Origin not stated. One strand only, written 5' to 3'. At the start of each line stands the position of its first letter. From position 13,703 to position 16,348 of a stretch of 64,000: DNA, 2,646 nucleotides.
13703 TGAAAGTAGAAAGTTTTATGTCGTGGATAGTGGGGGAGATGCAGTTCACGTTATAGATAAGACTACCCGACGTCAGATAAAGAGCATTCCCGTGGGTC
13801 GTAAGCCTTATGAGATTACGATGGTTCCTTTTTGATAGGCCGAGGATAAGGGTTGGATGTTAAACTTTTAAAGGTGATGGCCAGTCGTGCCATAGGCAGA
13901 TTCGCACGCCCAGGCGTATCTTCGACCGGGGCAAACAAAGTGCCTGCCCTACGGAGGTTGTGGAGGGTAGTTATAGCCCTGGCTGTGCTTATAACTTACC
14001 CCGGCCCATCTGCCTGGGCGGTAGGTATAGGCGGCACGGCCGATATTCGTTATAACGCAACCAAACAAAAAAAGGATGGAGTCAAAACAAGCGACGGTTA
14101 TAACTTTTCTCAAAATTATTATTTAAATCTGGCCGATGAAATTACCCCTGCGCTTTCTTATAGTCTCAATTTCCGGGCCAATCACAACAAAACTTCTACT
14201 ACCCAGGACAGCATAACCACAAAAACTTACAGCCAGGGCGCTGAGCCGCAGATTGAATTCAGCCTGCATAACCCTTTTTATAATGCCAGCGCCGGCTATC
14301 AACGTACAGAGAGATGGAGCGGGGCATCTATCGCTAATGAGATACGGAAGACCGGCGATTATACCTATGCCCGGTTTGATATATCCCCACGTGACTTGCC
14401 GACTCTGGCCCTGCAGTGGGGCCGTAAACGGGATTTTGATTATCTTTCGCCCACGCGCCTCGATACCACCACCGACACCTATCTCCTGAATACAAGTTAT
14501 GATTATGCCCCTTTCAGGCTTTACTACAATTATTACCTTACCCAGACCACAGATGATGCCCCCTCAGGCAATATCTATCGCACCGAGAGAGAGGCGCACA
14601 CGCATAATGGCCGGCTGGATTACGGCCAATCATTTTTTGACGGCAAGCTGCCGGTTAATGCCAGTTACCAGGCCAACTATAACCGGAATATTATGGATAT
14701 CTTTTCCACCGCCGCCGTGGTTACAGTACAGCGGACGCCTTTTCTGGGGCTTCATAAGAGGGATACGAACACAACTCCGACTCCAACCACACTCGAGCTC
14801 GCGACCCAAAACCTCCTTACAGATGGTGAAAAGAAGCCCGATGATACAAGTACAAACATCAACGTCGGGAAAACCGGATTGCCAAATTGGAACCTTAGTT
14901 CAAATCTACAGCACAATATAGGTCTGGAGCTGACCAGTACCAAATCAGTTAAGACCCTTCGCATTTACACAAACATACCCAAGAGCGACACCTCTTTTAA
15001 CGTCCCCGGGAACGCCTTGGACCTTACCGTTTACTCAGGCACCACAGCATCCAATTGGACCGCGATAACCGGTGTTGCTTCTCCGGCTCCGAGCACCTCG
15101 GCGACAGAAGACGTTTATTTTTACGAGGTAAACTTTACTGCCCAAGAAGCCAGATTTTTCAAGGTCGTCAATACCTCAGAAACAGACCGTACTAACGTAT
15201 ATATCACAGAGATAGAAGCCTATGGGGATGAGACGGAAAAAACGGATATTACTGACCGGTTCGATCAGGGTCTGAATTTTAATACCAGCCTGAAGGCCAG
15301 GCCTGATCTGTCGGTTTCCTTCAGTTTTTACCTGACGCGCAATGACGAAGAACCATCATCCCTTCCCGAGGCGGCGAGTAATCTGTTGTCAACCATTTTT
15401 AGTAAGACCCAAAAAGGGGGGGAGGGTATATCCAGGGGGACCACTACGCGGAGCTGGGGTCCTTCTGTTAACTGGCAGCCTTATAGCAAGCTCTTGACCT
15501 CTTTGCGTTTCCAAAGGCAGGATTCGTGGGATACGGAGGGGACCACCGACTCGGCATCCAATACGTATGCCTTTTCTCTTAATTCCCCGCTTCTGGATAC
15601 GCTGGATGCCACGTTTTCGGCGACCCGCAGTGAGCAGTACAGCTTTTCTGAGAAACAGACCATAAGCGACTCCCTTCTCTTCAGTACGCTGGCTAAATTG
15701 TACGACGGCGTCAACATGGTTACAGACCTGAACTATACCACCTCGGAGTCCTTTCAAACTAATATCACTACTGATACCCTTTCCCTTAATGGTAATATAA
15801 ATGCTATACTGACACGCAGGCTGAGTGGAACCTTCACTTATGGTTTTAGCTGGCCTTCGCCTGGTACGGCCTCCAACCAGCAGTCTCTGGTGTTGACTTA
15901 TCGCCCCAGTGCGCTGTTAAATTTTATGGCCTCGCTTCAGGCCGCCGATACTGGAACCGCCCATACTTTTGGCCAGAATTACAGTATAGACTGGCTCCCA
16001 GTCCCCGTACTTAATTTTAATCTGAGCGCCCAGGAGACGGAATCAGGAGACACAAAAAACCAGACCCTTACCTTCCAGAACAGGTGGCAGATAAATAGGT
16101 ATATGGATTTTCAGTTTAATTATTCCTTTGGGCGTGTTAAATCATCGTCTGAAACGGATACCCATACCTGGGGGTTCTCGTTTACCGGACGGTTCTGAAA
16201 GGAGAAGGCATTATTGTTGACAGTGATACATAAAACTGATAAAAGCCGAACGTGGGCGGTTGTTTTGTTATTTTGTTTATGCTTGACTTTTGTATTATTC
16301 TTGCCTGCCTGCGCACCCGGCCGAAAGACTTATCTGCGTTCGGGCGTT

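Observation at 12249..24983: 12.7-kb co-directional envelope cluster: candidate extracellular electron-transfer / surface conduit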

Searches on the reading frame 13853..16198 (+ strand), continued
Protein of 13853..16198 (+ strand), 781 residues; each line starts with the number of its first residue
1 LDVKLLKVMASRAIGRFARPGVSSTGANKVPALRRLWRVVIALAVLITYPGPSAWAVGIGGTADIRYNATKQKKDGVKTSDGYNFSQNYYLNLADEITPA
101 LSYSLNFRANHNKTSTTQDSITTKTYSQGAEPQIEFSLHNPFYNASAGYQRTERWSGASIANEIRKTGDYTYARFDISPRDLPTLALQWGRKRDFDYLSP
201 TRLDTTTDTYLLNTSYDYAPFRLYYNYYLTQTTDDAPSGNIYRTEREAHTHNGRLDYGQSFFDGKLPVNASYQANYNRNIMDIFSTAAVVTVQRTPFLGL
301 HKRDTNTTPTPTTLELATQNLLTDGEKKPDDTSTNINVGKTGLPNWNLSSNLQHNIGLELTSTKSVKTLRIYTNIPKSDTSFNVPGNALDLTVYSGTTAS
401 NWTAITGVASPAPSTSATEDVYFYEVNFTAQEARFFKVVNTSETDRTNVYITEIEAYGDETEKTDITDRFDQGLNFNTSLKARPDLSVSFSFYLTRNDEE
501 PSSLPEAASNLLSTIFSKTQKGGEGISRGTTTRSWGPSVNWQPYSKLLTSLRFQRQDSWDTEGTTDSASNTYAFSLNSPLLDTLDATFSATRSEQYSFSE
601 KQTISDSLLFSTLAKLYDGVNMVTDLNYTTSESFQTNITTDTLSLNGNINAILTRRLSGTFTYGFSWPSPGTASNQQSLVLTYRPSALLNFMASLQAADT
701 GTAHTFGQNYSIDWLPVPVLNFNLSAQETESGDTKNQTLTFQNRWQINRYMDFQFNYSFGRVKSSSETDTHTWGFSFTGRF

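Call 67: list_cluster_members(proteins=[P0001, P0002, P0003, P0004, P0005, P0007, P0012, P0013, P0014])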
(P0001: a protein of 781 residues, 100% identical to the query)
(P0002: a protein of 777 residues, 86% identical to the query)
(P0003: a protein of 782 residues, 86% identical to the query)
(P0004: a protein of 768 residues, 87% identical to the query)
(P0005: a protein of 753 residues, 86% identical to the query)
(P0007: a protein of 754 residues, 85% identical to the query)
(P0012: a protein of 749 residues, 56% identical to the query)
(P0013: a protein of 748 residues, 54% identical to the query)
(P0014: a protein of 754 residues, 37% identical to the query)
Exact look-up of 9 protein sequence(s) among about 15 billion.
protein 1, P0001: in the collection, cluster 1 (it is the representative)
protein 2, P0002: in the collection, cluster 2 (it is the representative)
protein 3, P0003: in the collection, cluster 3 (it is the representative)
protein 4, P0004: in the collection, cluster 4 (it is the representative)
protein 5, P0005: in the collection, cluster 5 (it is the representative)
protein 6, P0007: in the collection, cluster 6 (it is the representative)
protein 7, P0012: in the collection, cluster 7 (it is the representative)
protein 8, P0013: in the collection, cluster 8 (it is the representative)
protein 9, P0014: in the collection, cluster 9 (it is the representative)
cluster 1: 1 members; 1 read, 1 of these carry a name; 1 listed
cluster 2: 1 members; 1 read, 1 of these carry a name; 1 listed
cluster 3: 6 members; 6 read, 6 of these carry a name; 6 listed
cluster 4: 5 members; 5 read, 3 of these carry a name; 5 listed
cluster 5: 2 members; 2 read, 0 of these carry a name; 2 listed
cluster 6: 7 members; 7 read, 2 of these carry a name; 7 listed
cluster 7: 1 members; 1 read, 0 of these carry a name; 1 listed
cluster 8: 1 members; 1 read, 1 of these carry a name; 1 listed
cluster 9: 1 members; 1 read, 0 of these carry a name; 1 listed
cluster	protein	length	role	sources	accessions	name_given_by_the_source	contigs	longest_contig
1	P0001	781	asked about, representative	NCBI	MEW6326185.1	MAG: hypothetical protein AB1487_01095 [Thermodesulfobacteriota bacterium]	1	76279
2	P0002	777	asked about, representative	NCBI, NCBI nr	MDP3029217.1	MAG: hypothetical protein Q8O04_06940 [Deltaproteobacteria bacterium] | hypothetical protein [Deltaproteobacteria bacterium]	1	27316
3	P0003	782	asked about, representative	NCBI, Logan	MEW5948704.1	MAG: hypothetical protein AB1711_04750 [Thermodesulfobacteriota bacterium]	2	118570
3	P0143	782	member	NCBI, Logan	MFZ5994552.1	MAG: hypothetical protein ACOYU4_06175 [Thermodesulfobacteriota bacterium]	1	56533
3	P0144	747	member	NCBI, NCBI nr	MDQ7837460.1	MAG: hypothetical protein RDU59_03080 [Thermodesulfobacteriota bacterium] | hypothetical protein [Thermodesulfobacteriota bacterium]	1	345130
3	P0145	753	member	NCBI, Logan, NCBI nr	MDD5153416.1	MAG: hypothetical protein PHR03_01925 [Desulfovibrionales bacterium] | hypothetical protein [Desulfovibrionales bacterium]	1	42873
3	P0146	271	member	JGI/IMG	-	hypothetical protein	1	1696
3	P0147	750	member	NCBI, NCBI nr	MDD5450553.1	MAG: hypothetical protein PHT49_01490 [Desulfovibrionales bacterium] | hypothetical protein [Desulfovibrionales bacterium]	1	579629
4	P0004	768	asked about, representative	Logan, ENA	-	-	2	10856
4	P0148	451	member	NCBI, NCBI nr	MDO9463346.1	MAG: hypothetical protein Q7J61_06020, partial [Deltaproteobacteria bacterium] | hypothetical protein [Deltaproteobacteria bacterium]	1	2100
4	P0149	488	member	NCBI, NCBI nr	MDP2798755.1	MAG: hypothetical protein Q8O60_02585, partial [Deltaproteobacteria bacterium] | hypothetical protein [Deltaproteobacteria bacterium]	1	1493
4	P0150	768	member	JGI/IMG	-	hypothetical protein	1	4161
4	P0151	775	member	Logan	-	-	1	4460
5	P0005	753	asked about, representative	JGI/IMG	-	-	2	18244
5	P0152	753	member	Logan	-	-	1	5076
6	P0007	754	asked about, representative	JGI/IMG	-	-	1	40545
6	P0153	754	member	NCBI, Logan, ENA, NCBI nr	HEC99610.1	MAG TPA: hypothetical protein ENN18_04430 [Proteobacteria bacterium] | hypothetical protein [Pseudomonadota bacterium]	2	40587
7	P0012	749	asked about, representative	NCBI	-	-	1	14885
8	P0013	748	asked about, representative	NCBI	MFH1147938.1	MAG: hypothetical protein V1736_09565 [Pseudomonadota bacterium]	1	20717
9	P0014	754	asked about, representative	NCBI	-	-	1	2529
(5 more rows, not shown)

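Call 76: search_protein_families(library=pfam, proteins=[P0021], max_evalue=1)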
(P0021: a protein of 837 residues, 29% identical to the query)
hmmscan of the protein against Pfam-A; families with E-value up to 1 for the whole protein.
P0021 (837 aa): 4 families
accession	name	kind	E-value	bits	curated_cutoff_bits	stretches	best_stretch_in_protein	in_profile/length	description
PF22633.2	F5_F8_type_C_2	-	3.2e-06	28.1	27.8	2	425-500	20-91/91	NedA-like, galactose-binding domain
PF13163.11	DUF3999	-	0.0018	18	30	1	457-544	144-234/424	Protein of unknown function (DUF3999)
PF17138.9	DUF5111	-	0.03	14.6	31.9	0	334-378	74-118/122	Domain of unknown function (DUF5111)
PF25222.1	DUF7840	-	0.66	10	27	1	776-826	167-217/224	Domain of unknown function (DUF7840)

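Call 88: search_protein_families(library=pfam, proteins=[L027:12960-14534:+, L027:16746-17351:+, L027:15491-16729:+, L027:7336-8430:+], max_evalue=0.1)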
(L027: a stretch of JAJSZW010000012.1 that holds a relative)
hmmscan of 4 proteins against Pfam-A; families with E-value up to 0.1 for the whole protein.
L027:12960-14534:+ (524 aa): 5 families
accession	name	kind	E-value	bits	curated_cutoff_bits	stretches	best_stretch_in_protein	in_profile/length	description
PF13585.12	CHU_C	-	2.4e-08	34.4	27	1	310-387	5-73/86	CHU_C Type IX secretion signal domain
PF12245.14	Big_3_2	-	4.7e-06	27.2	23.3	0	461-502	75-117/122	Bacterial Ig-like domain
PF19077.6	Big_13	-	2.8e-05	25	27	0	373-404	70-101/102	Bacterial Ig-like domain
PF13860.13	FlgD_ig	-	0.00023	21.5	27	1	336-380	23-69/79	FlgD Ig-like domain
PF13750.12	Big_3_3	-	0.0005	20.2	27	0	372-420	9-58/157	Bacterial Ig-like domain (group 3)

L027:16746-17351:+ (201 aa): 5 families
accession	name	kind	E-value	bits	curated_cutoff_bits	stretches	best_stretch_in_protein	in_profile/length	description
PF00672.30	HAMP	-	4.4e-08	33.8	25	1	107-154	6-53/53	HAMP domain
PF23854.1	DUF7217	-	0.027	14.6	29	1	138-198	146-202/238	Domain of unknown function (DUF7217)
PF05545.16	FixQ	-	0.031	14.7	29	1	34-59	6-31/49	Cbb3-type cytochrome oxidase component FixQ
PF07196.18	Flagellin_IN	-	0.061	14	22.7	0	123-160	9-47/55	Flagellin hook IN motif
PF18947.5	HAMP_2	-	0.095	13.1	24.3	0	106-151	19-64/67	HAMP domain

L027:15491-16729:+ (412 aa): 10 families
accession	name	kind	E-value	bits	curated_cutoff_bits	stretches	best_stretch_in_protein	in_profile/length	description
PF09699.15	Paired_CXXCH_1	-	2.4e-13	50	20.6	2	381-411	9-38/41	Doubled CXXCH motif (Paired_CXXCH_1)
PF14522.11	Cytochrome_C7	-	1.8e-08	34.5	24.8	2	41-83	8-54/67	Cytochrome c7 and related cytochrome c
PF14537.11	Cytochrom_c3_2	-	2.5e-06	28.3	25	2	334-410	21-79/79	Cytochrome c3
PF03264.19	Cytochrom_NNT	-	0.00053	20.2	24.1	1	20-87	12-81/174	NapC/NirT cytochrome c family, N-terminal region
PF16656.11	Pur_ac_phosph_N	-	0.0047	17.9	30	1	178-248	15-91/93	Purple acid Phosphatase, N-terminal domain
PF22678.1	Cytochrom_c_NrfB-like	-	0.0072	17.2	27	0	41-94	30-81/89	Cytochrome c-type protein NrfB-like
PF02085.21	Cytochrom_CIII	-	0.048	14.5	22.9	0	44-81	46-86/101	Class III cytochrome C family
PF00041.27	fn3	-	0.07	13.8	25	0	206-244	39-79/84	Fibronectin type III domain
PF25077.1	DUF7800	-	0.098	13.3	27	0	284-308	20-43/89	Domain of unknown function (DUF7800)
PF22113.1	Mtrc-MtrF_II-IV_dom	-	0.098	12.6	30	0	43-78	119-164/176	Outer membrane cytochrome MtrC/MtrF-like, domains II/IV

L027:7336-8430:+ (364 aa): 7 families
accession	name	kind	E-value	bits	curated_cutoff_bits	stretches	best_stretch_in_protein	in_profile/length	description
PF01436.27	NHL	-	1.3e-17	63.2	20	2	332-358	1-27/28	NHL repeat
PF17170.10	DUF5128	-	3e-10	40.2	22.9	2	293-354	50-112/321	6-bladed beta-propeller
PF06739.17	SBBP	-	1.7e-09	37.9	20.5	0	188-206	13-31/38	Beta-propeller repeat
PF08450.18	SGL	-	4.5e-05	23.6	26.3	0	197-315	50-164/246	SMP-30/Gluconolactonase/LRE-like region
PF25021.1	TEN_NHL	-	0.0016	17.9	27.1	0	188-224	142-176/357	Teneurin NHL domain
PF20067.5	SSL_N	-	0.0041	17.4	18.9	0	137-156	22-41/46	Strictosidine synthase-like, N-terminal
PF01731.26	Arylesterase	-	0.035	14.8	21.3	0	90-119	52-81/86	Arylesterase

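Call 115: search_protein_representatives(alignment_id=A1)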
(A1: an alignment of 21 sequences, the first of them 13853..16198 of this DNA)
Query: 21 sequences, 738 profile positions. Proteins with E-value up to 0.001 (for the whole library): 1251; up to 1e-10: 1035; up to 1e-30: 555. The best 150 are listed.
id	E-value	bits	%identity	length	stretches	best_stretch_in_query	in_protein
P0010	1.8e-294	995.0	-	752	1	3-738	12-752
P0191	7.6e-246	834.3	-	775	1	4-738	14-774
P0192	4.1e-230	782.3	-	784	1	3-738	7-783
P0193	2.6e-225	766.4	-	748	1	3-738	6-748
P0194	1.5e-223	760.5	-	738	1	2-738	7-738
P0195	1.8e-223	760.3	-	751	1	3-738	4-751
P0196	2.5e-222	756.5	-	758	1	3-738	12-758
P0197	2.5e-220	749.9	-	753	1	5-738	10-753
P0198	2.6e-220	749.8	-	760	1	3-738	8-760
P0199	3.3e-220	749.5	-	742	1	3-738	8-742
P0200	4.1e-217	739.3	-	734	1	17-736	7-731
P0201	1.5e-216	737.5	-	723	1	3-738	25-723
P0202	3.8e-203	693.1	-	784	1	4-738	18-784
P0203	1.5e-202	691.1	-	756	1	1-738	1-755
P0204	1.6e-202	691.0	-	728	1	7-738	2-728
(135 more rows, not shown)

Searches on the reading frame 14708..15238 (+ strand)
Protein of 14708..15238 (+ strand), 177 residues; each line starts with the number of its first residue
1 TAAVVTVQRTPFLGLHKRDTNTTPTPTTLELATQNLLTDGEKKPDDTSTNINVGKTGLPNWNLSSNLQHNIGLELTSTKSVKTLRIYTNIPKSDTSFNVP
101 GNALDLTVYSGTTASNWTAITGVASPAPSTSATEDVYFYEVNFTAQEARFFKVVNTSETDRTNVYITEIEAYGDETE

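Call 76: search_protein_families(library=pfam, proteins=[window:14708-15238:+], max_evalue=1)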
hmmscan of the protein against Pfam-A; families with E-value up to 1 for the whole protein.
seq(177 aa): 1 family
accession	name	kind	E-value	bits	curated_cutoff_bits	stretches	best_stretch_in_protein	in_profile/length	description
PF15780.11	ASH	-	0.017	15.7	27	1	131-170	9-47/98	Abnormal spindle-like microcephaly-assoc'd, ASPM-SPD-2-Hydin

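Call 79: search_solved_structures(query=A4, max_evalue=10, show_alignments=1)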
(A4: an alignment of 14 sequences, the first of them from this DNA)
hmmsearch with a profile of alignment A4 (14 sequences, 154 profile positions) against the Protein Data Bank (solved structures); distinct sequences matched with E-value up to 10: 1.
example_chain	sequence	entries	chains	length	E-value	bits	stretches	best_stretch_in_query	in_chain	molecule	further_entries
6q63_A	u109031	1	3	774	0.0099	18.9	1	45-135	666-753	Beta-hexosaminidase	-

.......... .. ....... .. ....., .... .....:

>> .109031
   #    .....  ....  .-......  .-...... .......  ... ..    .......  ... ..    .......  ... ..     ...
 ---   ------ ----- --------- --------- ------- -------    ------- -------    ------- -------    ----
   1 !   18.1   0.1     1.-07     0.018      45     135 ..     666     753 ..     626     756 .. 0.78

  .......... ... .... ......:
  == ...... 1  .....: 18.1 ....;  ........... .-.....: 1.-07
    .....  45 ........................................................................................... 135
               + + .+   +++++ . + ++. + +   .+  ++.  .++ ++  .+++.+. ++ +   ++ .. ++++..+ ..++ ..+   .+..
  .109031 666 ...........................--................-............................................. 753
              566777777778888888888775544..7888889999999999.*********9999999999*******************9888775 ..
